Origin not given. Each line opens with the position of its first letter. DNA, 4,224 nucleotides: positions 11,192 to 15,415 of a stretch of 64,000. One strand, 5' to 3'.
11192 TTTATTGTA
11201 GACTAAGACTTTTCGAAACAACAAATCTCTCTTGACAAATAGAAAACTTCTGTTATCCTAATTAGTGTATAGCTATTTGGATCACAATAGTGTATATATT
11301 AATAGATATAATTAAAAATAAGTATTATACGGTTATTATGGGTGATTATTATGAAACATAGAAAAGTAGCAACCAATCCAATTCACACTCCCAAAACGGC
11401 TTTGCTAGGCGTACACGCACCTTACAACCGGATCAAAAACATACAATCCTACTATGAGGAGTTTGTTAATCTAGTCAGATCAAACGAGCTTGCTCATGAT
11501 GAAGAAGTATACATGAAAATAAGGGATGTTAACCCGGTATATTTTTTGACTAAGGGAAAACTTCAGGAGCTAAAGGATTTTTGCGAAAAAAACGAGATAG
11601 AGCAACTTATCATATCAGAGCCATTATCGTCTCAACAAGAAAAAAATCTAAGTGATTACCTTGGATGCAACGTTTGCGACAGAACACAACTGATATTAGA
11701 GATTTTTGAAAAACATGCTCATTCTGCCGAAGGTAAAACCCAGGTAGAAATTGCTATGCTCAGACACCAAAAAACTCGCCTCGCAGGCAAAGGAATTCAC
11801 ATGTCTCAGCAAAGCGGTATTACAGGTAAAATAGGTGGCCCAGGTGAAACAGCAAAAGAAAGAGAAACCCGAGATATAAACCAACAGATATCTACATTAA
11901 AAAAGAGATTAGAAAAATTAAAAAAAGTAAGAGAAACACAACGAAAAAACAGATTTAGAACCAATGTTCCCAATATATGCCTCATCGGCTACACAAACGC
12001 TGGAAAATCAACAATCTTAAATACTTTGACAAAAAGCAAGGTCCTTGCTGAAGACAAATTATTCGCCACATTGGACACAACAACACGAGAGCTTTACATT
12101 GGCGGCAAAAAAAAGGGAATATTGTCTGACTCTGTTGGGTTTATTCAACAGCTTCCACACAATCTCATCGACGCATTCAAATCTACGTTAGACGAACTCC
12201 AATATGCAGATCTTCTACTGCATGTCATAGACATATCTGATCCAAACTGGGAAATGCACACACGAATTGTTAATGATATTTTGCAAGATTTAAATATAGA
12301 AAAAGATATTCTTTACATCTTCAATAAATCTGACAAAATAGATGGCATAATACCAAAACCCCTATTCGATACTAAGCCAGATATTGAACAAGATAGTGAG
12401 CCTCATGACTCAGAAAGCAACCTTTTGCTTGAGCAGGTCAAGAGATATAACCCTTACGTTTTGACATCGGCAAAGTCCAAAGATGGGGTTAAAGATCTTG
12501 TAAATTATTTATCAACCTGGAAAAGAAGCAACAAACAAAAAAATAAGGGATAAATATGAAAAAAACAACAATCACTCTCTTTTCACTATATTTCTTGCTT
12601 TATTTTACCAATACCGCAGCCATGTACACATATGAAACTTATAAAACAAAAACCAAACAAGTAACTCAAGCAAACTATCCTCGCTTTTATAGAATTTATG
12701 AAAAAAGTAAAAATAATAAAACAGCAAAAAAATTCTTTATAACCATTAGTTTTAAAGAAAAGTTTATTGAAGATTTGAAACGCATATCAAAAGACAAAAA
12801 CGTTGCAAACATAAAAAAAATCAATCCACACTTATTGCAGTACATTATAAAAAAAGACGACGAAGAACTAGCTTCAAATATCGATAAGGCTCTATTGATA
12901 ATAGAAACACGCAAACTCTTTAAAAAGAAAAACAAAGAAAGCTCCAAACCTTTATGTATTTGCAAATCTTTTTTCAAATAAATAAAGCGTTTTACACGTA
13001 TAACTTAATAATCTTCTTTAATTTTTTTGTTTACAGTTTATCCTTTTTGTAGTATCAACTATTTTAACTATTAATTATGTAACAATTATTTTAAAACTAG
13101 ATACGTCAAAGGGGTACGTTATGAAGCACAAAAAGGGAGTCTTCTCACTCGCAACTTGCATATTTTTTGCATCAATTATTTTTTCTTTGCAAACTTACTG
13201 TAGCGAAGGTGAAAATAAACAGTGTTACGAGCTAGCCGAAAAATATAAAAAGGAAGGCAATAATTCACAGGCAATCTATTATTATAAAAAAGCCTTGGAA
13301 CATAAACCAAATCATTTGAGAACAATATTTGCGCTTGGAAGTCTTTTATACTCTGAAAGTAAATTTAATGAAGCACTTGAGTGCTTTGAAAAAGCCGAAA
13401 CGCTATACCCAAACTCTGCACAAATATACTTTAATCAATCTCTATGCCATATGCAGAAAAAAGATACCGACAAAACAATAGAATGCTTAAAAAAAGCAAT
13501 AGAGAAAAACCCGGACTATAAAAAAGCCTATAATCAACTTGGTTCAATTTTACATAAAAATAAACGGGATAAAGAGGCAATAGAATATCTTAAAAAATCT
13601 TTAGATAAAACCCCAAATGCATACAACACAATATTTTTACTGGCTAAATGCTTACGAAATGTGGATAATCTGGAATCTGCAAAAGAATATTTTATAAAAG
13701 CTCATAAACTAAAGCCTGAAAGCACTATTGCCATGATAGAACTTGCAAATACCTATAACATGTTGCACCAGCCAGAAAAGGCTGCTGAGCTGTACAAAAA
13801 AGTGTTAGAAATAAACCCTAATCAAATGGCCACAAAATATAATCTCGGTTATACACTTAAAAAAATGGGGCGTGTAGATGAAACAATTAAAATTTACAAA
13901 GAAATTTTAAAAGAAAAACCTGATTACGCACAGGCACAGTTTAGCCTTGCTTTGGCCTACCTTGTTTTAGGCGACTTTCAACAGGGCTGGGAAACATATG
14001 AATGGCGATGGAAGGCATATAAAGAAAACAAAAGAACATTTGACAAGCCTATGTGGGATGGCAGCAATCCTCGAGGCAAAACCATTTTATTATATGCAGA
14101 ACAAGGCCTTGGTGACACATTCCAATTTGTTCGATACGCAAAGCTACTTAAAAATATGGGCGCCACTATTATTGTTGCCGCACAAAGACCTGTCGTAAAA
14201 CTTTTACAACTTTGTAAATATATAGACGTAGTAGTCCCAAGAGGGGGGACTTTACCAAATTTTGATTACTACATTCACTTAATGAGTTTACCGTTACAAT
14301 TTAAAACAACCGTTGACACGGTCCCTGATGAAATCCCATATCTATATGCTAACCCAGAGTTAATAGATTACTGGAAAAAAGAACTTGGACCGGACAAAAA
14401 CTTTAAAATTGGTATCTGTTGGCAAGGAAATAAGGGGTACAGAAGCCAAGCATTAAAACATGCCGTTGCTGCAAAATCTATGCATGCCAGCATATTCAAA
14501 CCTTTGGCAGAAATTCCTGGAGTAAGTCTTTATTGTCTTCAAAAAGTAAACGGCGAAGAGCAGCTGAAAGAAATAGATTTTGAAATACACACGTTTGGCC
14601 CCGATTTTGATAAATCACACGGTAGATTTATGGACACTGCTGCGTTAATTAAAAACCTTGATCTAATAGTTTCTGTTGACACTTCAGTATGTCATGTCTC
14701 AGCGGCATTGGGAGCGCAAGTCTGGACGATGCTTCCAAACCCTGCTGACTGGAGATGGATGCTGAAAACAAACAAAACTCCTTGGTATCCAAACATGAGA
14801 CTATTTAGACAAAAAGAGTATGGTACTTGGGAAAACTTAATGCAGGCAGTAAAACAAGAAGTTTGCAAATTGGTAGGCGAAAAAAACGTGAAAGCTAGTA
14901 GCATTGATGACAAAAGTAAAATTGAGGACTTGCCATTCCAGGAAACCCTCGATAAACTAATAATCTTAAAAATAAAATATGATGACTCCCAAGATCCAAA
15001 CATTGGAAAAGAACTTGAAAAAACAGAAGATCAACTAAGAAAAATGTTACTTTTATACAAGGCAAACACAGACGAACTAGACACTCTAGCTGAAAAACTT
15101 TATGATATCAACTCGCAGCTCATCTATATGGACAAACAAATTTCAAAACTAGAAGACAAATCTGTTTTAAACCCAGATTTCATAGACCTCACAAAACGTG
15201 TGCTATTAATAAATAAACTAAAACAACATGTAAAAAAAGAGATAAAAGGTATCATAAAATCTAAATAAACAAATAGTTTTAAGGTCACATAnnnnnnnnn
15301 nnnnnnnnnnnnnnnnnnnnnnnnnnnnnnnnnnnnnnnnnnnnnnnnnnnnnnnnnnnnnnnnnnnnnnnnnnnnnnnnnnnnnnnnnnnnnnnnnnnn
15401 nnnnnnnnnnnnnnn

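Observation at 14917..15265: DUF6165-like module fused to a glycosyltransferase and repeated 17 kb away on a PKPP-repeat protein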

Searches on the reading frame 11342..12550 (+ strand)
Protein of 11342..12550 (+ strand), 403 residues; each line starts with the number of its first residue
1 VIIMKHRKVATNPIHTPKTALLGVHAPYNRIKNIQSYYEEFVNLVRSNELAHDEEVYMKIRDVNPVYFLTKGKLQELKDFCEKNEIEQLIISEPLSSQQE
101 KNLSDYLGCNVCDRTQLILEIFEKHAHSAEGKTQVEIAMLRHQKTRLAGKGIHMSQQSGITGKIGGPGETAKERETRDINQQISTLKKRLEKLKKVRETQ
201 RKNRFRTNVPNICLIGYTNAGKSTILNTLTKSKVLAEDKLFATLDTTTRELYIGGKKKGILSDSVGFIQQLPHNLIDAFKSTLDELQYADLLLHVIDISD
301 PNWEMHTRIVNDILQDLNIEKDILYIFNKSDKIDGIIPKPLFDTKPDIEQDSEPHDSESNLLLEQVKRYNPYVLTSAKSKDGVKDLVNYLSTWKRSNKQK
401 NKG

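Call 51: search_protein_families(library=pfam, proteins=[window:11342-12550:+], max_evalue=0.01)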
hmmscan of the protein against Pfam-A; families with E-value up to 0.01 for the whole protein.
window:11342-12550:+ (403 aa): 9 families
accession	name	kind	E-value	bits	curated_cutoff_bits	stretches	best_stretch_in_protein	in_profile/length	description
PF16360.10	GTP-bdg_M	-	1.6e-21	77.1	29.5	1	125-204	1-79/79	GTP-binding GTPase Middle Region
PF13167.11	GTP-bdg_N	-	2e-21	76.8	25.4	1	37-122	3-88/89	GTP-binding GTPase N-terminal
PF01926.29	MMR_HSR1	-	1.2e-19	70.9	21.9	1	212-329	2-113/113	50S ribosome-binding GTPase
PF00009.33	GTP_EFTU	-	3.7e-07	30.3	26.5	1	284-392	88-184/188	Elongation factor Tu GTP binding domain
PF00350.29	Dynamin_N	-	0.00081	19.9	27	1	212-244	1-33/168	Dynamin family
PF03193.22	RsgA_GTPase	-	0.00092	19.5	30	1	177-267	73-168/174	RsgA GTPase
PF00025.27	Arf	-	0.0041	17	22.3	0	211-253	16-55/174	ADP-ribosylation factor family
PF02421.24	FeoB_N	-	0.0054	16.7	27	0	211-234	2-25/156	Ferrous iron transport protein B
PF00005.33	ABC_tran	-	0.0089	17.1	25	0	212-276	14-71/137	ABC transporter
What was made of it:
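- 11342..12553 (+): HflX-type GTPase gene, the upstream synteny anchor of the locus. Pfam in call 51.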

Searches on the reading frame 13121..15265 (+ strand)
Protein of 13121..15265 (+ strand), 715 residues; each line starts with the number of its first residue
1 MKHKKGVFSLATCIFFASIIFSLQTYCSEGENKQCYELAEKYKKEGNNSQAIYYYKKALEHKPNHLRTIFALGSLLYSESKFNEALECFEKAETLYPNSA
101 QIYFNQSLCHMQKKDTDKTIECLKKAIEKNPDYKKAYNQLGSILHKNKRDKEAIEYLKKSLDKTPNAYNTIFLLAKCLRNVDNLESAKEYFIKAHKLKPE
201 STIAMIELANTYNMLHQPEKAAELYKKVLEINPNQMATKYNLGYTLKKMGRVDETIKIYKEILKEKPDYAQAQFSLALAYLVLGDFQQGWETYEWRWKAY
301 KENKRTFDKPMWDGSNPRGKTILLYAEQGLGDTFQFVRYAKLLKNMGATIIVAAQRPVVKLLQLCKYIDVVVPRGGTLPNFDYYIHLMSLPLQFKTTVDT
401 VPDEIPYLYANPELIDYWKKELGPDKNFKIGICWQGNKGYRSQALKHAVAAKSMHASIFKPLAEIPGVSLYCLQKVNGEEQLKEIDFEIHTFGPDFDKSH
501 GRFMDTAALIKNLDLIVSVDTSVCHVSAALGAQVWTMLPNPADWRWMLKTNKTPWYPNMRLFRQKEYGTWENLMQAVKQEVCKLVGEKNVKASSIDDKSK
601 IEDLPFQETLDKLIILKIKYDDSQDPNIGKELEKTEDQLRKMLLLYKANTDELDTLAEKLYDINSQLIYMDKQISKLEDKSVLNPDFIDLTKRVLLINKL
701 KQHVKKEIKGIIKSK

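Call 5: search_protein_families(library=pfam, proteins=[window:13121-15265:+], max_evalue=1)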
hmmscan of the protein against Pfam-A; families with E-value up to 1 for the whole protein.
window:13121-15265:+ (715 aa): 37 families (the best 25 are shown)
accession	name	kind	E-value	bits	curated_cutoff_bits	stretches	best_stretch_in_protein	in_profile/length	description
PF00515.34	TPR_1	-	1.2e-39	132.9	27.8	7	207-234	6-33/34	Tetratricopeptide repeat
PF07719.23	TPR_2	-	2.2e-35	118.3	27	6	135-166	2-33/34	Tetratricopeptide repeat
PF13181.12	TPR_8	-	1.3e-27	94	25.7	7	135-162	2-29/34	Tetratricopeptide repeat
PF14559.12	TPR_19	-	3.4e-27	95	25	6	216-273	5-62/68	Tetratricopeptide repeat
PF13428.12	TPR_14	-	1.5e-24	84.4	23.5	5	206-243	5-42/44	Tetratricopeptide repeat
PF13431.12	TPR_17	-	1.9e-24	84.3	24.4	5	122-154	1-33/34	Tetratricopeptide repeat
PF13424.12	TPR_12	-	6.1e-24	84.4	30.1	4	173-231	8-74/77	Tetratricopeptide repeat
PF13432.12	TPR_16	-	1.3e-23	83.5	32.7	4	121-167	18-64/65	Tetratricopeptide repeat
PF13414.12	TPR_11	-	3.5e-21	75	26.8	5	111-147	5-41/42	TPR repeat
PF24575.1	TPR_Slam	-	2.2e-16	60.6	35.2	3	219-280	32-91/104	Surface lipoprotein assembly modifier, N-terminal TPR repeats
PF23914.1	TPR_CcmH_CycH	-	8.5e-15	55.4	42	2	57-165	41-152/158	Cytochrome c-type biogenesis protein H TPR domain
PF13176.12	TPR_7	-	1e-13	50.6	27.9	1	136-165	1-32/36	Tetratricopeptide repeat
PF13174.12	TPR_6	-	2.4e-13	50.2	26.3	2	240-268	4-32/33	Tetratricopeptide repeat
PF12895.13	ANAPC3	-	3.6e-13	50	27.2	4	46-125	3-81/82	Anaphase-promoting complex, cyclosome, subunit 3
PF13374.12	TPR_10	-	1.3e-11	44.5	27.5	2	136-162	4-30/42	Tetratricopeptide repeat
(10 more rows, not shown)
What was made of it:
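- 13217..14008 (+): TPR repeat region of paralog 1 (about aa 33-296). Pfam TPR_1, TPR_2 and others, E down to 1e-39 (call 5).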

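Call 9: find_encoding_contigs(protein=window:13121-15265:+, flank=10000, max_places=6)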
Protein window:13121-15265:+ (715 aa): no gene with exactly this product is on record in the collection.

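Call 32: search_protein_families(library=ncbifam, proteins=[window:13121-15265:+], max_evalue=0.01)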
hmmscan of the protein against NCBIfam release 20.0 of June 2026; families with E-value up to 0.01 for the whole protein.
window:13121-15265:+ (715 aa): 38 families (the best 25 are shown)
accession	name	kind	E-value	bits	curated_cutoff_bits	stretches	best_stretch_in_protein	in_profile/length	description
NF040959.1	MamA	equivalog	2.3e-35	121.9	200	3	33-161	72-200/204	magnetosome protein MamA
TIGR02917.1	PEP_TPR_lipo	equivalog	2e-30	105.4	312.2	1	34-280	569-814/899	XrtA/PEP-CTERM system TPR-repeat protein PrsT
TIGR02521.1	type_IV_pilW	equivalog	1.5e-23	83.6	154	2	38-190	71-225/234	type IV pilus biogenesis/stability protein PilW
NF008757.0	PRK11788.1-5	equivalog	9.7e-19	67.8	363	2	35-180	183-328/388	lipopolysaccharide assembly protein LapB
NF033762.1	social_mot_Tgl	equivalog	3.4e-18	65.9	225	2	49-194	83-230/252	social motility TPR repeat lipoprotein Tgl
TIGR02552.1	LcrH_SycD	equivalog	1.1e-17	64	104.8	3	64-139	50-124/136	SycD/LcrH family type III secretion system chaperone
NF008756.0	PRK11788.1-4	equivalog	1.5e-17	63.7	474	3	216-282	49-114/389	lipopolysaccharide assembly protein LapB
NF033920.0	C39_PA2778_fam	equivalog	1.3e-16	60.8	150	3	29-130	153-254/255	PA2778 family cysteine peptidase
NF047507.1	TPR_BatC_Lepto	exception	3.7e-15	56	175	2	73-168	31-130/214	TPR repeat-containing protein BatC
NF033758.1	gliding_GltE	equivalog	1.2e-13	50.9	225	2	36-232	158-355/411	adventurous gliding motility TPR repeat lipoprotein GltE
TIGR03939.1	PGA_TPR_OMP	equivalog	2.2e-12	46.1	366.65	2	115-272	34-190/800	poly-beta-1,6 N-acetyl-D-glucosamine export porin PgaA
NF047558.1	TPR_END_plus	domain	3.2e-12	46.2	32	1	103-135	2-34/56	TPR end-of-group domain-containing protein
NF047371.1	FlcA_CTERM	equivalog_domain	1.1e-11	44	300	2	97-196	435-535/646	periplasmic flagellar collar protein FlcA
NF053607.1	CHU_0125_OmpA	equivalog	1.8e-11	43.3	620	3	103-200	22-119/639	CHU_0125 family OmpA-like outer membrane integrity protein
NF002725.1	PRK02603.1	equivalog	1.1e-10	41.8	143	1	79-152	48-124/173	photosystem I assembly protein Ycf3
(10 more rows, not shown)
